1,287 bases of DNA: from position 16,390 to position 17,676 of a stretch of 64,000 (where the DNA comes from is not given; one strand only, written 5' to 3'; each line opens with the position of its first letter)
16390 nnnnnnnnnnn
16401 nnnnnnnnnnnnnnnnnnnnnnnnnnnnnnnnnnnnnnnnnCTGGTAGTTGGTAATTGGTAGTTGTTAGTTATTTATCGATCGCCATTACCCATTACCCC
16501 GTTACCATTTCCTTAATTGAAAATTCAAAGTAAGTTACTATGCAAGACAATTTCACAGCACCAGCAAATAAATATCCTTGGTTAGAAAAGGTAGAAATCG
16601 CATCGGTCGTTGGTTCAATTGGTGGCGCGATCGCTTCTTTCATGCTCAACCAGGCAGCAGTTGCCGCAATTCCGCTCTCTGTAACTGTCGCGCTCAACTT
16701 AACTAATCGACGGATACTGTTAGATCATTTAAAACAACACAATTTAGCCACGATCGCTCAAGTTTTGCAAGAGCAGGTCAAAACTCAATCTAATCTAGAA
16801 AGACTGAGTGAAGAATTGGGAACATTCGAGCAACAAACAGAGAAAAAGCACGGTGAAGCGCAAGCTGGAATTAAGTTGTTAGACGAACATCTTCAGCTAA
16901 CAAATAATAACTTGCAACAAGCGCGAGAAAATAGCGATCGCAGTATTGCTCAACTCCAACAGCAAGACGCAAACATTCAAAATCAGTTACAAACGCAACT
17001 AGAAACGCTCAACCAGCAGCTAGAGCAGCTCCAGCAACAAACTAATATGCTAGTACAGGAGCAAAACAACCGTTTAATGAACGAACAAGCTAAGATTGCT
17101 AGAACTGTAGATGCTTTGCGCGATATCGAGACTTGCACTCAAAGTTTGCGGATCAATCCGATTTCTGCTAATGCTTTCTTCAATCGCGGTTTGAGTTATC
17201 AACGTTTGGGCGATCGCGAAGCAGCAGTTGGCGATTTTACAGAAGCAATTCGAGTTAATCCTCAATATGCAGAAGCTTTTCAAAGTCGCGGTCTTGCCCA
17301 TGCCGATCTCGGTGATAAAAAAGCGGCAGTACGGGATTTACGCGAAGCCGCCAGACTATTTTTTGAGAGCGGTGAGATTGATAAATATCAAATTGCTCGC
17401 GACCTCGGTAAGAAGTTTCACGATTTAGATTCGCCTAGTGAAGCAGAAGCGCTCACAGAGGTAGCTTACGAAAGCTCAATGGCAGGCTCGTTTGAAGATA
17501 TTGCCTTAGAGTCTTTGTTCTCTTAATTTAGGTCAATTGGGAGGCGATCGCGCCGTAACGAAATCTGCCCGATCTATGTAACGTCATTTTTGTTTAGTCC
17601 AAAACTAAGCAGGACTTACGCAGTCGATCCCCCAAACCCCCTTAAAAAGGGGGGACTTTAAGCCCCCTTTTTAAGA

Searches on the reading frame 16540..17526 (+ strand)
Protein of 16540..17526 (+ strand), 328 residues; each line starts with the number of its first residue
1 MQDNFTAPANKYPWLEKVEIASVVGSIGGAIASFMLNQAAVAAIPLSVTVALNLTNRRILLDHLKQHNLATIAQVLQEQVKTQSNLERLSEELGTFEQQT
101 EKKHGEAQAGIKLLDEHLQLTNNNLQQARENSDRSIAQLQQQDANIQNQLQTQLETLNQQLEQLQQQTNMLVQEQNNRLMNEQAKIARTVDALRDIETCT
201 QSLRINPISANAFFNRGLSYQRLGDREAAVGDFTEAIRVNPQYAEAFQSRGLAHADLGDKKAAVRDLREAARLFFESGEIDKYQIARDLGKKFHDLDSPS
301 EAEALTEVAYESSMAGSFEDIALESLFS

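Call 3: search_protein_families(library=pfam, proteins=[window:16540-17526:+], max_evalue=1)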
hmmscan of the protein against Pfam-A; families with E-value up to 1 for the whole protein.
window:16540-17526:+ (328 aa): 21 families
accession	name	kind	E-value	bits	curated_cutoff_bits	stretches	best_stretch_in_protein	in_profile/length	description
PF00515.34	TPR_1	-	6.5e-12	45.2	27.8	2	210-243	1-34/34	Tetratricopeptide repeat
PF07719.23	TPR_2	-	4.9e-11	42.3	27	2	210-243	1-34/34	Tetratricopeptide repeat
PF13371.12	TPR_9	-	6e-10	39.4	35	2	195-244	14-63/73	Tetratricopeptide repeat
PF13181.12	TPR_8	-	2.2e-09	37.2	25.7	2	210-243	1-34/34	Tetratricopeptide repeat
PF13414.12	TPR_11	-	8e-09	35.5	26.8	2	224-258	8-42/42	TPR repeat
PF13431.12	TPR_17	-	1.7e-07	31.4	24.4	2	199-225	2-28/34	Tetratricopeptide repeat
PF13432.12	TPR_16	-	2.9e-06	28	32.7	1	215-272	2-59/65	Tetratricopeptide repeat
PF13174.12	TPR_6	-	0.00034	21.5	26.3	1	212-242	2-32/33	Tetratricopeptide repeat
PF13374.12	TPR_10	-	0.00081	19.8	27.5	0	251-272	9-30/42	Tetratricopeptide repeat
PF13424.12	TPR_12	-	0.00087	19.9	30.1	1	210-273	3-74/77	Tetratricopeptide repeat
PF15397.11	DUF4618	-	0.01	15.7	34.9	1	65-190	46-169/258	Domain of unknown function (DUF4618)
PF13428.12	TPR_14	-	0.015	16.4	23.5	0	215-247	6-38/44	Tetratricopeptide repeat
PF02601.20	Exonuc_VII_L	-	0.016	15.2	35.9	1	73-186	158-266/315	Exonuclease VII, large subunit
PF12862.13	ANAPC5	-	0.026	15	23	0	243-277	37-71/91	Anaphase-promoting complex subunit 5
PF01544.23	CorA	-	0.049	13.4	27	1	30-197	53-212/292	CorA-like Mg2+ transporter protein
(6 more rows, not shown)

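Call 4: search_protein_families(library=ncbifam, proteins=[window:16540-17526:+], max_evalue=1)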
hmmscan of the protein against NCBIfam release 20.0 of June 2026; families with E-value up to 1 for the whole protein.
window:16540-17526:+ (328 aa): 15 families
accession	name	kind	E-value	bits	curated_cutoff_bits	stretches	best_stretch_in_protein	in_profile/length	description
NF040959.1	MamA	equivalog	6.3e-10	38.8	200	1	197-270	126-199/204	magnetosome protein MamA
NF047558.1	TPR_END_plus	domain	7.1e-07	29.1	32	1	212-248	1-37/56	TPR end-of-group domain-containing protein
NF008391.2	PRK11189.1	equivalog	7.7e-07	28.9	250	1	160-259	22-114/297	lipoprotein NlpI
NF007302.0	PRK09782.1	equivalog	5e-06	24.8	1223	1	196-297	599-694/990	phage receptor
NF047507.1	TPR_BatC_Lepto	exception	3.9e-05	23.2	175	1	190-246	75-132/214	TPR repeat-containing protein BatC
TIGR02521.1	type_IV_pilW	equivalog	0.00011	21.9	154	1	210-279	31-100/234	type IV pilus biogenesis/stability protein PilW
NF033762.1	social_mot_Tgl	equivalog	0.00019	20.8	225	1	150-266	116-226/252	social motility TPR repeat lipoprotein Tgl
NF045780.1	TrlF_fam_ATP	equivalog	0.00049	18.9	350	1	63-209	564-719/944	TrlF family AAA-like ATPase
NF002725.1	PRK02603.1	equivalog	0.004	17.2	143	1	212-279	74-141/173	photosystem I assembly protein Ycf3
TIGR03319.1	RNase_Y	equivalog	0.0095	14.5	454.35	1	71-180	33-139/514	ribonuclease Y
NF045487.1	ASRP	equivalog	0.012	14.3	300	1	68-196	140-271/593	archaea-specific SMC-related protein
TIGR02552.1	LcrH_SycD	equivalog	0.023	14.4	104.8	1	205-279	47-121/136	SycD/LcrH family type III secretion system chaperone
NF041378.1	XopZ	subfamily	0.036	12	1300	1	62-253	168-362/1292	XopZ family type III secretion system effector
NF043073.1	MMSYN1_0195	equivalog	0.074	11.2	1250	1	67-201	364-502/1021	spermidine/putrescine ABC transporter permease/substrate-binding protein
NF007907.0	PRK10618.1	equivalog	0.34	8.7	634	1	60-193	377-506/893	phosphotransferase RcsD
